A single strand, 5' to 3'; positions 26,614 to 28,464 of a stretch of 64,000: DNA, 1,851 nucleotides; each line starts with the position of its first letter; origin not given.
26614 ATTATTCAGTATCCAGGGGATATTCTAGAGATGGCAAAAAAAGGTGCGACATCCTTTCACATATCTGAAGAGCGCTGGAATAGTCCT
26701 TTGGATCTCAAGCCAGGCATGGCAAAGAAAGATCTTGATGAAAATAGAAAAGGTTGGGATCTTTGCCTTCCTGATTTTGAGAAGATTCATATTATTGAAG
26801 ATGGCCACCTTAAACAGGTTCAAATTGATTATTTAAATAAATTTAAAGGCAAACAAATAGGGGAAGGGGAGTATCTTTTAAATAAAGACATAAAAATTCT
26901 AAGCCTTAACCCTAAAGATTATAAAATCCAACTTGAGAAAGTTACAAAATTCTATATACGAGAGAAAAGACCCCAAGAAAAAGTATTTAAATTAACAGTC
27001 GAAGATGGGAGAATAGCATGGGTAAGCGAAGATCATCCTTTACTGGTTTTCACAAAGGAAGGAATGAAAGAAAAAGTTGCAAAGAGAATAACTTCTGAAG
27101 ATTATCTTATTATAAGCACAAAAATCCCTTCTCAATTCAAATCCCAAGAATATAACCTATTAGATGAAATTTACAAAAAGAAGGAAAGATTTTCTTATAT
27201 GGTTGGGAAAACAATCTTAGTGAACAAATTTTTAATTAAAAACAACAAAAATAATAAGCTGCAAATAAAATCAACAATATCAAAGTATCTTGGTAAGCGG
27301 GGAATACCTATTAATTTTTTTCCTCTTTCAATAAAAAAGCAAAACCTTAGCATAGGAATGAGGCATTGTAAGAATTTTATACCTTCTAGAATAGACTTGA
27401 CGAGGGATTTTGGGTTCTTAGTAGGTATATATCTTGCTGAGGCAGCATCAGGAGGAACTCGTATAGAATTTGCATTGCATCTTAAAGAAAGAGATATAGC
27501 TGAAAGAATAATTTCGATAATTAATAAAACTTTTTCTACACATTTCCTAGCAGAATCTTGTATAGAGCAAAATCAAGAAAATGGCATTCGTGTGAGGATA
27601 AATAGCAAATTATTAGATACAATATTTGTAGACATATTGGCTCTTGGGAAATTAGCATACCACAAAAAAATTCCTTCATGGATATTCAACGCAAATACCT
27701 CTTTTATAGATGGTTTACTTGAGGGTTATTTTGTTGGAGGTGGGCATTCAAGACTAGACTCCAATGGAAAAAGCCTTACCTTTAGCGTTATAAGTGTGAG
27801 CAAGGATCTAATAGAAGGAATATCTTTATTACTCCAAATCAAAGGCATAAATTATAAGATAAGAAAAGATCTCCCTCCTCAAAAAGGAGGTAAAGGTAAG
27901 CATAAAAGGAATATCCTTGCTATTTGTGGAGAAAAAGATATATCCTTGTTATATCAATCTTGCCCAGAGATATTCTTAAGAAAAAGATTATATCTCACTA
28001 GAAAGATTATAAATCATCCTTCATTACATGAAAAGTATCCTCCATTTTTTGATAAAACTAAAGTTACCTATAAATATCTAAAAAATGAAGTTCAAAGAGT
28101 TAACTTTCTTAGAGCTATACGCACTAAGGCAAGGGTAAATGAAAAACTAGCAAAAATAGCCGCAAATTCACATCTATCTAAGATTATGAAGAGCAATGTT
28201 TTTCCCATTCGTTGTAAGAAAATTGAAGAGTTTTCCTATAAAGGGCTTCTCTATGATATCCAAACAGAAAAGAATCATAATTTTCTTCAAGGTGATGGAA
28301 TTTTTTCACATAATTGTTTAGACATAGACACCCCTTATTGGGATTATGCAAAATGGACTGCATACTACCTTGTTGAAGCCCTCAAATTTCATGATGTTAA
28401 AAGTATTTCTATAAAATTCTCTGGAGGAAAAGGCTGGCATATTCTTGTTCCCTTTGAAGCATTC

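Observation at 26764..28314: A large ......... intein inserted at the catalytic DxD motif of primase PriS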

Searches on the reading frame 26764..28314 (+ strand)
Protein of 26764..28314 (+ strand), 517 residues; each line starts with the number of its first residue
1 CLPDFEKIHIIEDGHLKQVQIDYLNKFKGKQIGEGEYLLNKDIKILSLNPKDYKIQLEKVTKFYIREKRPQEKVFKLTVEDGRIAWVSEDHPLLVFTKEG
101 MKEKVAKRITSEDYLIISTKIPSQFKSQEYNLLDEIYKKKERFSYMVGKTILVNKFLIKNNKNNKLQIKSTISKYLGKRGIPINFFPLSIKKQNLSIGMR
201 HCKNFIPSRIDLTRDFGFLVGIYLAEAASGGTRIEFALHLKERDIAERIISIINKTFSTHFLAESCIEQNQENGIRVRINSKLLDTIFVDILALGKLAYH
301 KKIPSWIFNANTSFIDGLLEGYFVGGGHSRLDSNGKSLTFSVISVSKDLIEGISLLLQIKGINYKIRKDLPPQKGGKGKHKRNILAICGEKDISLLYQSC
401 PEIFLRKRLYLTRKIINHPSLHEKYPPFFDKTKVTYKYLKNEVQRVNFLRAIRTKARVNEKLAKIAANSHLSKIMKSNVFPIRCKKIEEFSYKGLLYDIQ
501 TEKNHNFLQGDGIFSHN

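Call 4: search_protein_families(library=pfam, proteins=[window:26764-28314:+], max_evalue=1)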
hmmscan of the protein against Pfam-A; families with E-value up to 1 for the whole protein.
window:26764-28314:+ (517 aa): 2 families
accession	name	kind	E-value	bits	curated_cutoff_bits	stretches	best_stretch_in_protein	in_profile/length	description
PF14890.11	Intein_splicing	-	3.7e-19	69.5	35.8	1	13-517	5-155/155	Intein splicing domain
PF14528.11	LAGLIDADG_3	-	5.7e-09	36.6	22.5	1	315-393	3-74/82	LAGLIDADG-like domain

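Call 6: search_protein_families(library=ncbifam, proteins=[window:26764-28314:+], max_evalue=1)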
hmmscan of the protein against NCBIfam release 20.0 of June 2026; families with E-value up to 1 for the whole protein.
window:26764-28314:+ (517 aa): 10 families
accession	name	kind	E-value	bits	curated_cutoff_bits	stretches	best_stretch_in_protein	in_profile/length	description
NF045703.1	rSAM_Tes_intein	exception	5e-27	94.1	1700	2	33-368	194-514/1040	tetraether lipid synthase Tes, intein-containing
NF011491.0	PRK14898.1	equivalog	1.3e-24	86.3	783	2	2-359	77-377/860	DNA-directed RNA polymerase subunit A''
NF011303.0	PRK14715.1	equivalog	2.2e-21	74.7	1585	1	1-376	896-1272/1627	DNA-directed DNA polymerase II large subunit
NF005852.0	PRK07773.1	equivalog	8e-09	34.3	780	2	29-129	411-503/886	replicative DNA helicase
TIGR01443.1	intein_Cterm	domain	1.5e-05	25.1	15.6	1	497-517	3-23/24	intein C-terminal splicing region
NF011302.0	PRK14714.1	equivalog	4e-05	21.3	1791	1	31-134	969-1071/1350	DNA-directed DNA polymerase II large subunit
NF038162.1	RtcB_rel_intein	exception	0.00011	20.4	1150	1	43-199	121-241/961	intein-containing RtcB family protein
TIGR01445.1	intein_Nterm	domain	0.00042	21.2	24.5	1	29-95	27-83/83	intein N-terminal splicing region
NF007072.0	PRK09519.1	equivalog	0.017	13.5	1024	1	294-375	439-521/790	intein-containing recombinase RecA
TIGR02955.1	TMAO_TorT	equivalog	0.034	13.4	310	1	105-177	147-219/295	TMAO reductase system periplasmic protein TorT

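Call 10: find_homologous_proteins(query=window:26764-28314:+, max_evalue=0.001)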
Query window:26764-28314:+ (517 aa): 2 proteins with E <= 0.001 among 8000 candidates.
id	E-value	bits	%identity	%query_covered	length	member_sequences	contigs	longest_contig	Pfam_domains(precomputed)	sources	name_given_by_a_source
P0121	1.3e-10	59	27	60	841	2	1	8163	PF04998.23,PF14528.12,PF14890.12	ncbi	-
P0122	3.4e-9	54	36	30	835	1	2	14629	PF04998.23,PF14528.12,PF14890.12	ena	-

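Call 24: search_solved_structures(query=window:26764-28314:+, max_evalue=1, show_alignments=3)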
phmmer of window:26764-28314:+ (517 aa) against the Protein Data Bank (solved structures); distinct sequences matched with E-value up to 1: 5.
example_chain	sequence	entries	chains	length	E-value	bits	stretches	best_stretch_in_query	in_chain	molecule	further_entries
2cw7_A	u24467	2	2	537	3.5e-08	35.8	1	470-517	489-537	Endonuclease PI-PkoII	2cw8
2jmz_A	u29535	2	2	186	0.012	17.6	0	23-117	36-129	Hypothetical protein MJ0781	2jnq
2lcj_A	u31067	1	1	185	0.071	15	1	40-135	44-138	Pab polC intein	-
4bts_A4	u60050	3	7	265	0.17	13.7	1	98-225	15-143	40S RIBOSOMAL PROTEIN S3A | eS1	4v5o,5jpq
6rpq_A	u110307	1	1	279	0.37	12.6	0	473-517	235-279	Ubiquitin-like protein SMT3,1108aa long hypothetical cell division control protein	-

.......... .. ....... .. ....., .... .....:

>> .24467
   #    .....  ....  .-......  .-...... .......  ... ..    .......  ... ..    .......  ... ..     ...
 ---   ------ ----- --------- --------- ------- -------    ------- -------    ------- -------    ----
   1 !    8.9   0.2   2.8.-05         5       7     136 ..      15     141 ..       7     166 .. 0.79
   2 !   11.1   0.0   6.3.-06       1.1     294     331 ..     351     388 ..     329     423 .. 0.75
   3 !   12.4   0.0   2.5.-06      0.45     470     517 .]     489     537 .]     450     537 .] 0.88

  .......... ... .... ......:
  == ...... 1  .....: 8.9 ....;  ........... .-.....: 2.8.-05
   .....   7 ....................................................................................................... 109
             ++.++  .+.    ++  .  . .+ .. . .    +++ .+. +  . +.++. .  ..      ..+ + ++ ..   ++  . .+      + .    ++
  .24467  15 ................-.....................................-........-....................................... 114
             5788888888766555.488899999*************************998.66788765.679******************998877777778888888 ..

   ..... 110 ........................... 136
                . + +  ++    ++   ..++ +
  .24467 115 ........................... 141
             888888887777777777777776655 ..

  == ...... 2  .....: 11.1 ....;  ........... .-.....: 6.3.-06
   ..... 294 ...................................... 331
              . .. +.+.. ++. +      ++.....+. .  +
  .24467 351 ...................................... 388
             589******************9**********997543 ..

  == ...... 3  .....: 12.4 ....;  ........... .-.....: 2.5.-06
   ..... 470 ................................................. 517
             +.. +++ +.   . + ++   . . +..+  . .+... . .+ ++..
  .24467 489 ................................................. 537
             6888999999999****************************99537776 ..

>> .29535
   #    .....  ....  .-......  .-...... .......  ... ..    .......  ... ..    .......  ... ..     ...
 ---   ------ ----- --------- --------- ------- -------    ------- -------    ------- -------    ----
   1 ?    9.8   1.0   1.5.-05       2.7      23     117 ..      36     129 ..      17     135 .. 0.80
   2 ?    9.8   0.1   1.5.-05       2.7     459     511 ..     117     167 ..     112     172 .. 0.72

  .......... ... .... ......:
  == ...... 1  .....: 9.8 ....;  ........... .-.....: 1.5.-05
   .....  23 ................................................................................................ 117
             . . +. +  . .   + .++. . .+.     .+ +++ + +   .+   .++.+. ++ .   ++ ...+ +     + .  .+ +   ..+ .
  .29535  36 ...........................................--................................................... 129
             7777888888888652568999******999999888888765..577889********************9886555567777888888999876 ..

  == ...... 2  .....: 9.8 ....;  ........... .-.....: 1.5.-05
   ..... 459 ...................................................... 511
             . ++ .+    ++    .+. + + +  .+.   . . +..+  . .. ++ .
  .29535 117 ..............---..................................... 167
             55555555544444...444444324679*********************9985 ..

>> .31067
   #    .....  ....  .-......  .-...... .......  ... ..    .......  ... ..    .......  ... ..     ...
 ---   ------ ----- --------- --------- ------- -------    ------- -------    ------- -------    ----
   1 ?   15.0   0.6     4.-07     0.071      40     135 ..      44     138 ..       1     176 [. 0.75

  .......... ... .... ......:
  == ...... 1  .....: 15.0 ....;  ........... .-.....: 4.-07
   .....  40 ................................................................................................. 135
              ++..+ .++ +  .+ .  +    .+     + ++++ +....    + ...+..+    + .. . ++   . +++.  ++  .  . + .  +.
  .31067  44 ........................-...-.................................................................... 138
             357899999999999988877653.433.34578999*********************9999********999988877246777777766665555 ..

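Call 32: find_homologous_proteins(query=A2, max_evalue=0.001)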
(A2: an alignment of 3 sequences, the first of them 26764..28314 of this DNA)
Query A2 (3 sequences) (517 aa, profile of the alignment): 3 proteins with E <= 0.001 among 8000 candidates.
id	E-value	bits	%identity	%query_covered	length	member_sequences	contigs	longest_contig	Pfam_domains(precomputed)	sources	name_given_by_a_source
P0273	6.3e-14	70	23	92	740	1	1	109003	PF00005.34,PF14528.12,PF02463.26,PF14890.12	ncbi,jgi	-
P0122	3.9e-13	67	36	30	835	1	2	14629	PF04998.23,PF14528.12,PF14890.12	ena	-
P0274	4.9e-9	53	32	32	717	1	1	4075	PF04992.20,PF04998.23,PF14528.12,PF14890.12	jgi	jgi:hypothetical protein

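Call 33: find_related_loci(query=A2, collection=genome_contigs, flank=4000)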
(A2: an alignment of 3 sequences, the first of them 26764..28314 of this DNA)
Query A2 (517 aa) in genome_contigs; peptide patterns used: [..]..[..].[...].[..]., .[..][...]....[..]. (x = any residue, [..] = any of these).
101 stretches matched a pattern; 5 encode a relative of the query (tblastn E <= 1e-3); 5 distinct loci.
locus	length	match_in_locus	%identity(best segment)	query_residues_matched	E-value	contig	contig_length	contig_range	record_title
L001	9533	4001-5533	34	1-517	2e-86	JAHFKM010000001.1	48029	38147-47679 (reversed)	MAG: archaeon isolate nzgw41 NODE_812_length_48030_cov_3.212403, whole genome shotgun sequence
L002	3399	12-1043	40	167-517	2e-76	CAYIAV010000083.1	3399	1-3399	MAG TPA_asm: Candidatus Woesearchaeota archaeon isolate ERP119705_co1_735 genome assembly, contig: NODE_57274_length_339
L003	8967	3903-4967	22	39-382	6e-14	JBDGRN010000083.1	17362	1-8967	MAG: Halobacteria archaeon isolate DAL-Ass_48_95C3R c_000000002503, whole genome shotgun sequence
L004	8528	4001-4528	28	187-368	6e-13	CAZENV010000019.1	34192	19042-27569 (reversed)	MAG TPA_asm: uncultured Nitrosopumilales archaeon isolate SRP271791_co1_139 genome assembly, contig: k141_406560, whole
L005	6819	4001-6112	25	210-517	8e-7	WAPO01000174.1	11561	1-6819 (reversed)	MAG: Thermococcus sp. isolate S144_40 k151_533023, whole genome shotgun sequence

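Call 34: find_related_loci(query=A2, collection=metagenome_contigs, flank=3000)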
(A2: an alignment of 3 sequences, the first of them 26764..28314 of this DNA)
Query A2 (517 aa) in metagenome_contigs; peptide patterns used: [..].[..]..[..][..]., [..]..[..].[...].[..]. (x = any residue, [..] = any of these).
495 stretches matched a pattern; 30 encode a relative of the query (tblastn E <= 1e-3); 30 distinct loci.
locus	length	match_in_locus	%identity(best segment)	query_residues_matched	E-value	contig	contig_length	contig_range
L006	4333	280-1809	38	1-517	3e-105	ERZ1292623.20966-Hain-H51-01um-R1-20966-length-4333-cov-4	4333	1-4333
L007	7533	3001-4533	38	1-517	4e-101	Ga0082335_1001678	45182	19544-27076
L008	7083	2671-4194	37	1-517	2e-99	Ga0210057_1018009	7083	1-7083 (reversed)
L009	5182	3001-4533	35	1-517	2e-93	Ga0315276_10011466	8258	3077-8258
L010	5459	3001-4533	35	1-517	2e-93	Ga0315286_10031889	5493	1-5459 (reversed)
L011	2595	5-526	41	332-517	1e-36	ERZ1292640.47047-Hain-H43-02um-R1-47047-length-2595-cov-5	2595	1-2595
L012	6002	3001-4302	24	74-517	2e-19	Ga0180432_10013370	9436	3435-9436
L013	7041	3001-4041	26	70-425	9e-17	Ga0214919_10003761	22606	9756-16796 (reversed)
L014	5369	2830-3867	26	3-362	9e-17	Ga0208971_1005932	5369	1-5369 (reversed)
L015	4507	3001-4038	26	3-362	7e-17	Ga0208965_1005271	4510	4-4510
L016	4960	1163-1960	27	71-327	1e-16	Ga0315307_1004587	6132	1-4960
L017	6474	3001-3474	35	206-370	2e-16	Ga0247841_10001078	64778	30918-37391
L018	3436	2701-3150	38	204-357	3e-16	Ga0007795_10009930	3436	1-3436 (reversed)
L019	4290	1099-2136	25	3-362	4e-16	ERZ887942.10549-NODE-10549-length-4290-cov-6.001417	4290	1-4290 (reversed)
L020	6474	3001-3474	35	206-370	5e-16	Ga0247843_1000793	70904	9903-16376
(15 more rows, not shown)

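Call 69: predict_structure(alignment_id=A6)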
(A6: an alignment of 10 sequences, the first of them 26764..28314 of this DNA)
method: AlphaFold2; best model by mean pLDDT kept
length: 517 residues; sequences in the alignment: 10
mean_pLDDT: 80.5   pTM: 0.84
mean pLDDT of the five models: 80.5, 77.3, 76.5, 75.0, 73.6
residues with pLDDT >= 90: 219; 70-90: 175; 50-70: 69; < 50: 54
segments of 3 or more residues with pLDDT < 50: 163-168, 170-175, 370-374, 376-380, 412-425, 442-456
pLDDT, mean of each block of 10 residues (from residue 1): 94 91 94 94 93 92 92 92 93 90 95 91 83 88 81 82 50 53 67 78 85 96 93 87 89 86 58 79 92 93 94 96 88 66 91 94 78 47 77 87 77 41 46 52 47 48 61 80 91 92 92 91
secondary structure, 60 per line:
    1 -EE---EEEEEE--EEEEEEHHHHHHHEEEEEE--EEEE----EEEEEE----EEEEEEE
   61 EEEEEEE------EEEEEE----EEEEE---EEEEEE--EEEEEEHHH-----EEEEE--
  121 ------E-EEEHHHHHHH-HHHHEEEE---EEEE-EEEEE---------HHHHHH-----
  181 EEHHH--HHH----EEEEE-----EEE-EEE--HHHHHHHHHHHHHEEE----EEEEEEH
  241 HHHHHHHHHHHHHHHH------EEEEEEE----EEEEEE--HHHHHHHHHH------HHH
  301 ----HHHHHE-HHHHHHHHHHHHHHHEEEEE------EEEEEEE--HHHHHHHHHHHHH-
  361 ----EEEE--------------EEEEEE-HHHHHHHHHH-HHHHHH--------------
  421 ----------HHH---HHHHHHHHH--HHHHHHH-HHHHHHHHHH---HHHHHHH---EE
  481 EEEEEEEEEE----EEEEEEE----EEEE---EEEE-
elements in order: E7-12 E15-20 H21-27 E28-33 E36-39 E44-49 E54-67 E74-79 E84-88 E92-97 E100-105 E114-118 E129-131 H132-138 H140-143 E144-147 E151-154 E156-160 H170-175 E195-199 E205-207 E209-211 H214-226 E227-229 E234-239 H240-256 E263-269 E274-279 H282-291 H305-309 H312-326 E327-331 E338-344 H347-359 E365-368 E383-388 H390-399 H401-406 H437-445 H448-454 H456-465 H469-475 E479-490 E495-501 E506-509 E513-516

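Call 71: fold_search(model_id=the predicted structure, library=pdb)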
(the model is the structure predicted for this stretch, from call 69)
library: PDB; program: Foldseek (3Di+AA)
matches with E <= 10: 508; with E <= 0.001: 85
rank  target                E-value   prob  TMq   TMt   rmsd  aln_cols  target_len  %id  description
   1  2cw7                  1.3e-25  1.00  0.65  0.63   7.7       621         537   16  Crystal structure of intein homing endonuclease II (released 2006-04-18)
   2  7qss                  7.1e-23  1.00  0.65  0.76   5.7       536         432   16  Crystal structure of homing endonuclease-associated TliVMA intein (C1A) (released 2022-03-30)
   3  7qsu                  5.7e-21  1.00  0.58  0.80   5.4       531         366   15  Crystal structure of homing endonuclease-associated TliVMA intein (C1A, d333-339) (released 2022-03-30)
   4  1dq3                  1.4e-19  1.00  0.53  0.60   9.4       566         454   13  CRYSTAL STRUCTURE OF AN ARCHAEAL INTEIN-ENCODED HOMING ENDONUCLEASE PI-PFUI (released 2000-07-05)
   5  7qst                  1.7e-17  1.00  0.54  0.74   6.9       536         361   14  Crystal structure of homing endonuclease-associated PhoVMA intein (C1A) (released 2022-03-30)
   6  1vde_A                6.2e-12  1.00  0.41  0.48  24.3       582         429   11  PI-SCEI, A HOMING ENDONUCLEASE WITH PROTEIN SPLICING ACTIVITY (released 1998-04-08)
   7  1vde_B                1.5e-11  1.00  0.45  0.52   9.6       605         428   11  PI-SCEI, A HOMING ENDONUCLEASE WITH PROTEIN SPLICING ACTIVITY (released 1998-04-08)
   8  1lws_A                2.5e-11  1.00  0.40  0.46  25.5       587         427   10  Crystal structure of the intein homing endonuclease PI-SceI bound to its recognition sequence (released 2002-09-27)
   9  1ef0_A                4.8e-11  1.00  0.41  0.48  20.3       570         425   11  CRYSTAL STRUCTURE OF PI-SCEI MINIPRECURSOR (released 2000-06-07)
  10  1um2_A                1.1e-10  1.00  0.39  0.47  26.2       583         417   11  Crystal Structure of the Vma1-Derived Endonuclease with the Ligated Extein Segment (released 2004-09-22)
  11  1um2_B                1.2e-10  1.00  0.41  0.49  24.9       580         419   10  Crystal Structure of the Vma1-Derived Endonuclease with the Ligated Extein Segment (released 2004-09-22)
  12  1jva_A                1.4e-10  1.00  0.41  0.48  25.0       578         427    9  CRYSTAL STRUCTURE OF THE VMA1-DERIVED ENDONUCLEASE BEARING THE N AND C EXTEIN PROPEPTIDES (released 2002-08-29)
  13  1jva_B                1.7e-10  1.00  0.43  0.50   9.0       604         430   10  CRYSTAL STRUCTURE OF THE VMA1-DERIVED ENDONUCLEASE BEARING THE N AND C EXTEIN PROPEPTIDES (released 2002-08-29)
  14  1dfa                  1.7e-10  1.00  0.38  0.47  25.5       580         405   10  CRYSTAL STRUCTURE OF PI-SCEI IN C2 SPACE GROUP (released 1999-12-08)
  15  1ef0_B                2.2e-09  1.00  0.38  0.48  23.9       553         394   10  CRYSTAL STRUCTURE OF PI-SCEI MINIPRECURSOR (released 2000-06-07)
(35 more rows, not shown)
